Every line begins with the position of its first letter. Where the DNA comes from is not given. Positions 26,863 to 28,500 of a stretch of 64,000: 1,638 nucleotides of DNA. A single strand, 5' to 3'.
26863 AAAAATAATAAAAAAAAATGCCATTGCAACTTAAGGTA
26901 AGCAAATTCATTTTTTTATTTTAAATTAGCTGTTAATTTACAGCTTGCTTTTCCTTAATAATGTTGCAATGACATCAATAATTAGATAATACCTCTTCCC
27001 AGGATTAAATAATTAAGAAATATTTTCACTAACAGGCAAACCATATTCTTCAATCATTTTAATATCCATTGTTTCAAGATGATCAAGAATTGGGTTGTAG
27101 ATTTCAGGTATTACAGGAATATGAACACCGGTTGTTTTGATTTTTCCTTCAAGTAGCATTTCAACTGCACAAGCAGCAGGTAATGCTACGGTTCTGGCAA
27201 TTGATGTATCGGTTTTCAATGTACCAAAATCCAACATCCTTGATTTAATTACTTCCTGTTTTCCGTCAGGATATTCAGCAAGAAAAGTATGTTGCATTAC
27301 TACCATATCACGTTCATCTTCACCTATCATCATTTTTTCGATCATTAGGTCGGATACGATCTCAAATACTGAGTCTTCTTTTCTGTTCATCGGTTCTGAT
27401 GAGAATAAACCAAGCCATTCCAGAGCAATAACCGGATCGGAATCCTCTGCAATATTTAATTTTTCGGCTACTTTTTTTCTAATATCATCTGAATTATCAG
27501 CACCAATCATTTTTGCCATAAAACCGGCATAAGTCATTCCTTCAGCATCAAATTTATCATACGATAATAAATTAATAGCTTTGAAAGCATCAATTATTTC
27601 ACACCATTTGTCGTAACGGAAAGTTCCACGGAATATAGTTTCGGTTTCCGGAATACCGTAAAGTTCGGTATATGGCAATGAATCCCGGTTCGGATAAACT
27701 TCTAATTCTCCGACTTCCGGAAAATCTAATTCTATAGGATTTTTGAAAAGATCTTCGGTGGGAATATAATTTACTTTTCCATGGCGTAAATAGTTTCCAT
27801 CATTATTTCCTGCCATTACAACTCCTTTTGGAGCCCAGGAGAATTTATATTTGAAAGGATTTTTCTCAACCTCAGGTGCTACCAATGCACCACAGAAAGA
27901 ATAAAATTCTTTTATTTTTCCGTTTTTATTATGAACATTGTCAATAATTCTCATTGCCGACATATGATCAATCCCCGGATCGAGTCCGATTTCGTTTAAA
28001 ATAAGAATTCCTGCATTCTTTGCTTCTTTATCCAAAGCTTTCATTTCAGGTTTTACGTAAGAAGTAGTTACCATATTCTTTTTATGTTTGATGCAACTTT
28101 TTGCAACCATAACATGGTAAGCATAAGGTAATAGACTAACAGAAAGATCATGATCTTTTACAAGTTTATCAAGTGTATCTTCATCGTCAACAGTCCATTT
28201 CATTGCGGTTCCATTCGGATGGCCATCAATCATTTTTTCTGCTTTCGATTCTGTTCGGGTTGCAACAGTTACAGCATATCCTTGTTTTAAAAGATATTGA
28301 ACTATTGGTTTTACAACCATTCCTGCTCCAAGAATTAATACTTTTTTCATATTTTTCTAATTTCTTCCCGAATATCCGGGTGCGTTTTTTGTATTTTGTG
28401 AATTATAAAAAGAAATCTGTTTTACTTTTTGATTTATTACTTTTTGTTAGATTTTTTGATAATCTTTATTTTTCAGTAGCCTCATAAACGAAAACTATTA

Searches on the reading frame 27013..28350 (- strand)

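Call 7: search_protein_families(library=pfam, proteins=[window:27013-28350:-], max_evalue=0.01)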
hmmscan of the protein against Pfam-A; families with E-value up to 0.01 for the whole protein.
window:27013-28350:- (445 aa): 7 families
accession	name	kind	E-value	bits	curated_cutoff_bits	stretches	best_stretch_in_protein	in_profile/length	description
PF16653.10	Sacchrp_dh_C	-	3.7e-76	257.2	31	1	122-428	1-263/265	Saccharopine dehydrogenase C-terminal domain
PF03435.24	Sacchrp_dh_NADP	-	5.3e-25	88.7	25.1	1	4-117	1-128/129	Saccharopine dehydrogenase NADP binding domain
PF01488.26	Shikimate_DH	-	5.8e-07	30.1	24.3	1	2-70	13-79/138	Shikimate / quinate 5-dehydrogenase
PF13460.12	NAD_binding_10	-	9.6e-05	22.8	27.2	1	9-72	3-66/184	NAD(P)H-binding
PF01370.27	Epimerase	-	0.0023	17.8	20.9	1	4-69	1-65/240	NAD dependent epimerase/dehydratase family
PF03446.21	NAD_binding_2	-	0.005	17.3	21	1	6-80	4-69/161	NAD binding domain of 6-phosphogluconate dehydrogenase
PF05368.20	NmrA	-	0.0078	16.3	27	0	2-77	3-79/298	NmrA-like family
